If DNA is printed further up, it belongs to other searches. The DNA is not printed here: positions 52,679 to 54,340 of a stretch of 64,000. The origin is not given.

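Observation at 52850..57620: The chemical triad of early fosfomycin biosynthesis (Fe-ADH, cytidylyltransferase, B12-radical SAM) reappears next to a CDP-alcohol transferase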

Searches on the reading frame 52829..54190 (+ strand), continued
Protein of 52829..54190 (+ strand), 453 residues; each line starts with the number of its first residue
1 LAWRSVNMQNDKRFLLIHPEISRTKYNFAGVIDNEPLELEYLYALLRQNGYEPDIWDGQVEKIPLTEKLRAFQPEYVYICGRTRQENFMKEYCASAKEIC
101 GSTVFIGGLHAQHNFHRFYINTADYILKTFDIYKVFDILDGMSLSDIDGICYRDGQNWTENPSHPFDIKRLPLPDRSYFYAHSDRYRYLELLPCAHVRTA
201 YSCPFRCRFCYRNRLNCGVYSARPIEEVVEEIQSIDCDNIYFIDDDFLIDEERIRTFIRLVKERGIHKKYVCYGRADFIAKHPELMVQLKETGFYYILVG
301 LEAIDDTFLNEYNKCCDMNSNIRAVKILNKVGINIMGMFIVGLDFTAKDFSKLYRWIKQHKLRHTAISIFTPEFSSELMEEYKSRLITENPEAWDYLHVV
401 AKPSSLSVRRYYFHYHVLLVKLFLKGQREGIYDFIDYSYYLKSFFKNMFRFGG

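Call 81: find_homologous_proteins(query=L034:5493-6365:-, max_evalue=1e-20)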
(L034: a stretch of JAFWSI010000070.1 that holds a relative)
Query L034:5493-6365:- (291 aa): 8000 proteins with E <= 1e-20 among 8000 candidates; the best 120 are listed.
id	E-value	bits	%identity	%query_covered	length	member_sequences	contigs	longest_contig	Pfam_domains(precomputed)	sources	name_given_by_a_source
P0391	2.0e-137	475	73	100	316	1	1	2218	PF13714.13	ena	-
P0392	3.1e-134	464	73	100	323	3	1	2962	PF13714.13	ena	-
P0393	6.5e-133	460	73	100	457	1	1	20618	PF13714.13,PF01467.33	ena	-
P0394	1.0e-132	459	71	100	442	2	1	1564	PF13714.13,PF01467.33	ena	-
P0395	1.9e-132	459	71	100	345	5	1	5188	PF13714.13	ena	-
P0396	1.9e-132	459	72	100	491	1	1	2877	PF13714.13,PF01467.33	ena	-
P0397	2.0e-132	459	71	100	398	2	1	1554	PF13714.13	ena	-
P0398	2.7e-132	458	71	100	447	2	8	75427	PF13714.13,PF01467.33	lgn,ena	-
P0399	6.4e-132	457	70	100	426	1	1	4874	PF13714.13,PF01467.33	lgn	-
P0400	1.1e-131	456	70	100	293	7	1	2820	PF13714.13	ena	-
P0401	1.1e-131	456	71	96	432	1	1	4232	PF13714.13,PF01467.33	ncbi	-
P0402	1.3e-131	456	71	100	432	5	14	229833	PF13714.13,PF01467.33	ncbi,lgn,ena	-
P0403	1.4e-131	456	71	100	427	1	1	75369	PF13714.13,PF01467.33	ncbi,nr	ncbi:MAG: phosphoenolpyruvate mutase [Bacteroidales bacterium]|nr:phosphoenolpyruvate mutase [Bacter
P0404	1.4e-131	456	70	100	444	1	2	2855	PF13714.13,PF01467.33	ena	-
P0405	1.4e-131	456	70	100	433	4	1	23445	PF13714.13,PF01467.33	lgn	-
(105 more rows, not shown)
